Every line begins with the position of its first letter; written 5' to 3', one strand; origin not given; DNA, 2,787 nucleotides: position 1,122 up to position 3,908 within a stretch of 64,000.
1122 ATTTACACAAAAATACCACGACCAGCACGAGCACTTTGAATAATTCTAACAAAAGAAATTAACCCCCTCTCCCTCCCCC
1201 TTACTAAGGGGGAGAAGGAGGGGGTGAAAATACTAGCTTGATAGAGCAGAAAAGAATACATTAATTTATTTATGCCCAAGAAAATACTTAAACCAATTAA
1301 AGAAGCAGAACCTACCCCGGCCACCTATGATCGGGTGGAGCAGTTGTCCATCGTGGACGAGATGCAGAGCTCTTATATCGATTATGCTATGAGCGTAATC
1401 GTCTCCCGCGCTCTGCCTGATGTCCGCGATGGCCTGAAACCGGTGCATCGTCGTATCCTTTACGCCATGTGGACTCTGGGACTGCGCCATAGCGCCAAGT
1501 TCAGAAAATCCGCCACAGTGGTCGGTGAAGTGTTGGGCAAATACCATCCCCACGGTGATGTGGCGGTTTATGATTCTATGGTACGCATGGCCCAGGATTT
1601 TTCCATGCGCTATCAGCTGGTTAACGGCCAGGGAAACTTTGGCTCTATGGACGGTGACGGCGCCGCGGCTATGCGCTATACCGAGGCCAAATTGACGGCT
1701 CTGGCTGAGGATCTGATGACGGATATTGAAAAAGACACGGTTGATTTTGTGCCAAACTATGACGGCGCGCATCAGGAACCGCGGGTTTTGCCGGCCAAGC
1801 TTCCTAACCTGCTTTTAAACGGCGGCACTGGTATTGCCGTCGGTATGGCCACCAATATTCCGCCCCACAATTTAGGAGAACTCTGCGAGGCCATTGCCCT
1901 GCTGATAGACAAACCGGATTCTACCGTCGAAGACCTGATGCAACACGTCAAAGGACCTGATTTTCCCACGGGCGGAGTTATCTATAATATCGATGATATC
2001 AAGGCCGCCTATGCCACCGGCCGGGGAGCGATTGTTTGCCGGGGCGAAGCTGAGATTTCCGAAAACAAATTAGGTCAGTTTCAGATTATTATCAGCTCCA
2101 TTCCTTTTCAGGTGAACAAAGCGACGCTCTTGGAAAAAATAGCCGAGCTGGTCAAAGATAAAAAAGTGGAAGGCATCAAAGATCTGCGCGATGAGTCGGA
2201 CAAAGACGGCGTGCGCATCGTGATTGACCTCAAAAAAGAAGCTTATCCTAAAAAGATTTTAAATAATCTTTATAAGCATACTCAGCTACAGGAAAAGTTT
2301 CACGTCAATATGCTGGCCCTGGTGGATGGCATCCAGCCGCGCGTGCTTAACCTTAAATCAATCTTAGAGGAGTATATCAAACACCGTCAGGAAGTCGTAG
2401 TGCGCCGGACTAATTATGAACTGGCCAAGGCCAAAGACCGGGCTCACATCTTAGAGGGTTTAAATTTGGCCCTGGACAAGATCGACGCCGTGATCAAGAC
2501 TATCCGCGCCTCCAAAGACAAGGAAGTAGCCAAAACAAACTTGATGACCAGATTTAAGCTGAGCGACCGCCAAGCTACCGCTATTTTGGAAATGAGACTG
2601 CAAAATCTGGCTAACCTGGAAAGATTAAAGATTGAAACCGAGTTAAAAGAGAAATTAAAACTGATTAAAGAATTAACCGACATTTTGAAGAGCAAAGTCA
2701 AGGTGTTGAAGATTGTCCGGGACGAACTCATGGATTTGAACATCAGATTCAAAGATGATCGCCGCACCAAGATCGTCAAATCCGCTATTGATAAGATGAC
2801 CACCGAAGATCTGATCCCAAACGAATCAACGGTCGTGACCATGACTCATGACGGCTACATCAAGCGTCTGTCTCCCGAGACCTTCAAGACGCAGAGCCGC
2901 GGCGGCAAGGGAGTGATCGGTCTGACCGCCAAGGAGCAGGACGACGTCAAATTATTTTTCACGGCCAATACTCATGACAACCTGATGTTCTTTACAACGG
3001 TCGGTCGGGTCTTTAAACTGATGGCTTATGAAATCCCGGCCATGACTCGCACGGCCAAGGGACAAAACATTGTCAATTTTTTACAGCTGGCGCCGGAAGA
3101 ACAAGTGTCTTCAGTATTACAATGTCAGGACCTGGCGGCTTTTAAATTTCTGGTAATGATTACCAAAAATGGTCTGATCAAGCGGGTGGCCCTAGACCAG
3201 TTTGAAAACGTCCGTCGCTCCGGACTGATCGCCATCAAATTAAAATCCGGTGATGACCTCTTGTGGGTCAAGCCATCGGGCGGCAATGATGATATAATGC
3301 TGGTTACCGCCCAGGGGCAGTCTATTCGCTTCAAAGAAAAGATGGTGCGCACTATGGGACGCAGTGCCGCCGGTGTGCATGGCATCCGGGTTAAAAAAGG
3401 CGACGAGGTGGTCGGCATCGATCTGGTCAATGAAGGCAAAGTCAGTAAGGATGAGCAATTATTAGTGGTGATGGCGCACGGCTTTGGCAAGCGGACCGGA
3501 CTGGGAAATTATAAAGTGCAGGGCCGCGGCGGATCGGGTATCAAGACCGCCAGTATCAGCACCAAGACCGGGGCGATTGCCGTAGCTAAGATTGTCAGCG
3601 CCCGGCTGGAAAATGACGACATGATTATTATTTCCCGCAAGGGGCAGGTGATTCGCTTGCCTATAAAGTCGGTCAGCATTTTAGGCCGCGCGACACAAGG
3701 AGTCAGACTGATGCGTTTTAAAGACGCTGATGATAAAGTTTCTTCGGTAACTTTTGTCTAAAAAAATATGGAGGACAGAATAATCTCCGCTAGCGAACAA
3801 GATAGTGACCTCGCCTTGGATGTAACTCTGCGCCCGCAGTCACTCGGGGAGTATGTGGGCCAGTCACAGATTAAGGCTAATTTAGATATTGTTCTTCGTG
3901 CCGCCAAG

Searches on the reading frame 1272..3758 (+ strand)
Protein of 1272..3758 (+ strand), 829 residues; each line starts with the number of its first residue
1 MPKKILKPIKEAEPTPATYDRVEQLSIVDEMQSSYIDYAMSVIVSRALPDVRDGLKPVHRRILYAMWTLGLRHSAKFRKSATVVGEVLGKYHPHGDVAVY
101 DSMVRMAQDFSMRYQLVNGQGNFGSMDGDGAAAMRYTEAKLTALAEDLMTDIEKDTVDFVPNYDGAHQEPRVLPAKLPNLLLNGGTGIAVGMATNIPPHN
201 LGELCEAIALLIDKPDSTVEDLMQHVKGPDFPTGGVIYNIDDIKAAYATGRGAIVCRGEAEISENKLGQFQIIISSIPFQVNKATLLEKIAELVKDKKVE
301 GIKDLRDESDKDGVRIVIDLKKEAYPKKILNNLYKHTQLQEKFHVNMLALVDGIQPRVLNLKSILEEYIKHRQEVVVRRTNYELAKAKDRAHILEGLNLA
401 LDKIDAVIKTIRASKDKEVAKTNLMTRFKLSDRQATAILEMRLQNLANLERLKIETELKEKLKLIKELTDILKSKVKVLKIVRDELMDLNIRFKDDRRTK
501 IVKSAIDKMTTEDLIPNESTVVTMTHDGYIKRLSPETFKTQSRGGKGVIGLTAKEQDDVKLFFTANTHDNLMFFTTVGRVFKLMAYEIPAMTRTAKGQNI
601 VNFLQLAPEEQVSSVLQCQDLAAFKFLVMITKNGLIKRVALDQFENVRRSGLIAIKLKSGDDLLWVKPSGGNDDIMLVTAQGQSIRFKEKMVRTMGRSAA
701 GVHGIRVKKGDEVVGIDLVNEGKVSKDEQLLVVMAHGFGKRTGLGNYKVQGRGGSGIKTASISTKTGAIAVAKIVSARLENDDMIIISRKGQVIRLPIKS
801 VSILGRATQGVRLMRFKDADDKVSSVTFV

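Call 64: search_protein_families(library=pfam, proteins=[window:1272-3758:+], max_evalue=0.00001)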
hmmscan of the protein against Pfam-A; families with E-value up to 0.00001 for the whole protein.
window:1272-3758:+ (829 aa): 2 families
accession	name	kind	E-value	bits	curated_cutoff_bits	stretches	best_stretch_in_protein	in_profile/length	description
PF00521.26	DNA_topoisoIV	-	1.8e-166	554.8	31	1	46-486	1-431/432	DNA gyrase/topoisomerase IV, subunit A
PF03989.18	DNA_gyraseA_C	-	3.8e-60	199.6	27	5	673-720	1-48/48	DNA gyrase C-terminal domain, beta-propeller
